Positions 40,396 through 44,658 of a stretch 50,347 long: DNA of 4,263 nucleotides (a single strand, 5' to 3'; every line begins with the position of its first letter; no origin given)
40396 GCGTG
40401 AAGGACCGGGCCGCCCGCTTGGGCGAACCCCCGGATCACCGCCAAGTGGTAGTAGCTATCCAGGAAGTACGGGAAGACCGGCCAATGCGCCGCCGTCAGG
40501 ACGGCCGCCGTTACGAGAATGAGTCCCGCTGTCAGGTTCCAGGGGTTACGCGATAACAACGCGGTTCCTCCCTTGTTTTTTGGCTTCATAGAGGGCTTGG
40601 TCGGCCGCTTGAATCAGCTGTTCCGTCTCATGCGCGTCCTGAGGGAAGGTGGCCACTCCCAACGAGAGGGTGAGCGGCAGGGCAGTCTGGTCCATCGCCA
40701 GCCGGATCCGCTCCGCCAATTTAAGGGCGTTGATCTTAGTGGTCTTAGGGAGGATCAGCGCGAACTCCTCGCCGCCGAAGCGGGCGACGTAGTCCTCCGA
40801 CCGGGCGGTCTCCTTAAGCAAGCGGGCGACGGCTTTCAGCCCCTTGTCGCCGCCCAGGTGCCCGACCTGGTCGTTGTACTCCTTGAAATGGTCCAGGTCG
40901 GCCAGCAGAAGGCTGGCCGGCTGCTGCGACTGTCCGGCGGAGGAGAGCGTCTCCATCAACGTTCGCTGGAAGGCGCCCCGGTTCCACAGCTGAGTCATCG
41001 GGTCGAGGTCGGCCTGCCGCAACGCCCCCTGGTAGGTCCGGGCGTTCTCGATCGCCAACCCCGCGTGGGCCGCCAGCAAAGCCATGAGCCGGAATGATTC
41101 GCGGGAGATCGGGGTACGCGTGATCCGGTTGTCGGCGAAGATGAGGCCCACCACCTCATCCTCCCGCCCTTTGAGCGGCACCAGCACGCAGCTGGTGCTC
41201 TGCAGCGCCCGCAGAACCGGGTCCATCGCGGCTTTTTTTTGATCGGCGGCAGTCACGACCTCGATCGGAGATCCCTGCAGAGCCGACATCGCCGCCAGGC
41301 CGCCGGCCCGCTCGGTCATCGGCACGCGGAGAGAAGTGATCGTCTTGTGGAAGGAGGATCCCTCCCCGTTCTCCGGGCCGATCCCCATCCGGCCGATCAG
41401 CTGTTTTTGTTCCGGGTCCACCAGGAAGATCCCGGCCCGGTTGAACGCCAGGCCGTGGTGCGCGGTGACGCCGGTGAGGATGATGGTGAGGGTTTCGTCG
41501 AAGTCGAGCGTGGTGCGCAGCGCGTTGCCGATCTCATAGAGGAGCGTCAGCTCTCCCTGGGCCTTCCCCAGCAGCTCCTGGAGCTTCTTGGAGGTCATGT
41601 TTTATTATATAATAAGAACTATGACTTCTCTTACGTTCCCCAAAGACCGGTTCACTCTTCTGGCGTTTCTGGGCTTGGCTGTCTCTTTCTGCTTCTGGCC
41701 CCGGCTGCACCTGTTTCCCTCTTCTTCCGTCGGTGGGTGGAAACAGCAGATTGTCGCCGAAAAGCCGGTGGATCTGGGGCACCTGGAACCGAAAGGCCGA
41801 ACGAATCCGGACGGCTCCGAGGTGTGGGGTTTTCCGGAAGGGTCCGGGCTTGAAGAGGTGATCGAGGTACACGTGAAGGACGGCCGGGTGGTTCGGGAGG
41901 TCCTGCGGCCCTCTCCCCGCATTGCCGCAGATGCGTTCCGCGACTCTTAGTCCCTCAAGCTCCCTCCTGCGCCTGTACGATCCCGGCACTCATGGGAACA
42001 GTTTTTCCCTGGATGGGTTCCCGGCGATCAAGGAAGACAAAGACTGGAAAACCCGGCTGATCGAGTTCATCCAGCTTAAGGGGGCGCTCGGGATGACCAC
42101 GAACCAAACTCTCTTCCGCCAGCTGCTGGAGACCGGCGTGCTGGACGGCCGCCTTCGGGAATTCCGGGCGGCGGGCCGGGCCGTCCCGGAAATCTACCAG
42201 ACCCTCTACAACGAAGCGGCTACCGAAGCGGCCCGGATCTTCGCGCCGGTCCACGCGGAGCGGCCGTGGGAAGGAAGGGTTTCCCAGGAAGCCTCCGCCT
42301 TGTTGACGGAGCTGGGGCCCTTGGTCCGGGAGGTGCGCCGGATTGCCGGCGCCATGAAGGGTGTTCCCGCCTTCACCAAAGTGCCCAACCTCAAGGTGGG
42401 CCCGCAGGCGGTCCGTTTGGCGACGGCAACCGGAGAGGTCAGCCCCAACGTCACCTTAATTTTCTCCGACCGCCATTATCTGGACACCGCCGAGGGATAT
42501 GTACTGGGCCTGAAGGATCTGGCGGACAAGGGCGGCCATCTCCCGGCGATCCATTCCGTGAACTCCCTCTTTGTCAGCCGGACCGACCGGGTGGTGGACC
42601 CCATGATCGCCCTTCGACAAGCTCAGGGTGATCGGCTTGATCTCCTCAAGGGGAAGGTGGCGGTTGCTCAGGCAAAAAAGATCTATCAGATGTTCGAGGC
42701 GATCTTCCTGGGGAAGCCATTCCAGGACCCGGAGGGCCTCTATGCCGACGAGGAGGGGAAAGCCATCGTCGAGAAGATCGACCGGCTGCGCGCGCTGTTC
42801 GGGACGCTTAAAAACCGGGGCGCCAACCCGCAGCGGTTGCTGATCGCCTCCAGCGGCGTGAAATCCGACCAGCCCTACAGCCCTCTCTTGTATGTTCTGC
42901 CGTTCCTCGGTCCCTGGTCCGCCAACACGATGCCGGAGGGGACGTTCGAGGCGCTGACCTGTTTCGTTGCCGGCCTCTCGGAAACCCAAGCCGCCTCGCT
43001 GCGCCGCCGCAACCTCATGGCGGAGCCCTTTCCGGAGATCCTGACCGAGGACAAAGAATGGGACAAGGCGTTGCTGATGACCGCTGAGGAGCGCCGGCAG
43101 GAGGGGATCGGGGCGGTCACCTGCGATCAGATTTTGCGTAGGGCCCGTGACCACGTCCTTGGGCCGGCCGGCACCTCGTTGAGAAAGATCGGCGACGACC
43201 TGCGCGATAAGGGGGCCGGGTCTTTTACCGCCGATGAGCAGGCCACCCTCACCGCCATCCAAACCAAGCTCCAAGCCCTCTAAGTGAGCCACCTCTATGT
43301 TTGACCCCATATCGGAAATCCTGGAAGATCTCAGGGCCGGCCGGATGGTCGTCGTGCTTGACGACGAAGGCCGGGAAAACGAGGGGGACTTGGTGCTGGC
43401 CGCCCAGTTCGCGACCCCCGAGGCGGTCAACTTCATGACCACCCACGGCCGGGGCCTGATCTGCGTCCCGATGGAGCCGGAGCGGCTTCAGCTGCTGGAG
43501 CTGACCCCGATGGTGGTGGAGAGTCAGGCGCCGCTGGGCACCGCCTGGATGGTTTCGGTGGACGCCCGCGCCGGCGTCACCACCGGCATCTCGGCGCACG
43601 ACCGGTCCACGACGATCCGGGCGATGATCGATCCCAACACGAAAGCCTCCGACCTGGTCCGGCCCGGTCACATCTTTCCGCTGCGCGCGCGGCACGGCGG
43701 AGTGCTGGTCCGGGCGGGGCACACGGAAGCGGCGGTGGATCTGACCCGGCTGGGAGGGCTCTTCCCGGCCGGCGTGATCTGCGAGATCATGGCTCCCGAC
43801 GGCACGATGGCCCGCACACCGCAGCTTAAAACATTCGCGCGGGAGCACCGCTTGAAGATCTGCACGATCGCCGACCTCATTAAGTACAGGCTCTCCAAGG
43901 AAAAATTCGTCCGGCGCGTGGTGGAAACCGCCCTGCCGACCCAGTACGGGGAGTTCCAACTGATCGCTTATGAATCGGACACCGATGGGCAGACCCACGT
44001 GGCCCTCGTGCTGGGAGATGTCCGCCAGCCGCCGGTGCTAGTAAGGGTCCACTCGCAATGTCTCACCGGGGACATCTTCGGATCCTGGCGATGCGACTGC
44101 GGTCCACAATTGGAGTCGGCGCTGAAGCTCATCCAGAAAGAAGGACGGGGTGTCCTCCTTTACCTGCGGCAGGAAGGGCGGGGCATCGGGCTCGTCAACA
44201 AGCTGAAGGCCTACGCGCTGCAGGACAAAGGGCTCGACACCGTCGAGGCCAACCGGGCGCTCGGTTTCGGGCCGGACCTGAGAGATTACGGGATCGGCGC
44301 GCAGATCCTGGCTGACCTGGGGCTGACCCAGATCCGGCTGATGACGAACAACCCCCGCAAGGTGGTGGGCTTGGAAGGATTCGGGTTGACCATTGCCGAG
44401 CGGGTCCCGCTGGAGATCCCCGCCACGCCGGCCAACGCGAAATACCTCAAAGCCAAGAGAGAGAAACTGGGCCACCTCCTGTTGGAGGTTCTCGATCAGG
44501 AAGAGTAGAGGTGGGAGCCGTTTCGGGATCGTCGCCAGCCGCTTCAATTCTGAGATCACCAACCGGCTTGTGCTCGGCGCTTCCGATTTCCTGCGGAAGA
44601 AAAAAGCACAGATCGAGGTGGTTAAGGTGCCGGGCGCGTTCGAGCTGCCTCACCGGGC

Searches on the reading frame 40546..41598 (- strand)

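Call 66: search_protein_families(library=pfam, proteins=[window:40546-41598:-], max_evalue=0.00001)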
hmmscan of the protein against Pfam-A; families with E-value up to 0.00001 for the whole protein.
window:40546-41598:- (350 aa): 4 families
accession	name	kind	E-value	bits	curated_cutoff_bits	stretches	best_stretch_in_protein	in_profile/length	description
PF00990.26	GGDEF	-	3.3e-46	157.4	23.8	1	196-346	1-161/161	Diguanylate cyclase, GGDEF domain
PF13185.12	GAF_2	-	3.7e-08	34.1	28.6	1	31-184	2-136/136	GAF domain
PF01590.32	GAF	-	4.2e-08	34.2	22.4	1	45-183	12-133/133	GAF domain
PF13492.12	GAF_3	-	8.4e-08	33.1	27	1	50-185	17-129/129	GAF domain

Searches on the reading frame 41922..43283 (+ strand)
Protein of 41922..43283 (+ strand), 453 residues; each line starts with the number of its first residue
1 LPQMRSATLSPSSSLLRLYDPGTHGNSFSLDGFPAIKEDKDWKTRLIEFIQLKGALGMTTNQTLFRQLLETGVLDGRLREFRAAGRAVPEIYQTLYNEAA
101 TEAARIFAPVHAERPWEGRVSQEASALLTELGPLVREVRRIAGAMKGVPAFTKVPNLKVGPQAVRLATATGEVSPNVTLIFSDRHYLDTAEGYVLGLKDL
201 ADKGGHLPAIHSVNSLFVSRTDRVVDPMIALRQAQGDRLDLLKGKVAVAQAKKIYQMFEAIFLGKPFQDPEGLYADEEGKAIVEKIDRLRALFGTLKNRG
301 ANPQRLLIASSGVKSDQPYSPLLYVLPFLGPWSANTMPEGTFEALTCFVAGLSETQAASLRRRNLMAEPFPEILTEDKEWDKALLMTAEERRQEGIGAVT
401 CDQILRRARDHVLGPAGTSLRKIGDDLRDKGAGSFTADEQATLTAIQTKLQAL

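Call 66: search_protein_families(library=pfam, proteins=[window:41922-43283:+], max_evalue=0.00001)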
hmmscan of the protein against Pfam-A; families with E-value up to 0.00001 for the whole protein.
window:41922-43283:+ (453 aa): 1 family
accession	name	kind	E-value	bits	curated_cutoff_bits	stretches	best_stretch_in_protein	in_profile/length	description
PF00923.25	TAL_FSA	-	7e-23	81.8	27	1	48-396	13-271/285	Transaldolase/Fructose-6-phosphate aldolase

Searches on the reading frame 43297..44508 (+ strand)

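Call 66: search_protein_families(library=pfam, proteins=[window:43297-44508:+], max_evalue=0.00001)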
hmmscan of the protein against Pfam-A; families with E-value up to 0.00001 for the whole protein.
window:43297-44508:+ (403 aa): 2 families
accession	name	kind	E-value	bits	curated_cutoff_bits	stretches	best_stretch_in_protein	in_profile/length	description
PF00926.24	DHBP_synthase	-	1.3e-85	286.2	26.4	1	7-197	2-191/191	3,4-dihydroxy-2-butanone 4-phosphate synthase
PF00925.25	GTP_cyclohydro2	-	7e-78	260.3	23.3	1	207-371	2-165/165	GTP cyclohydrolase II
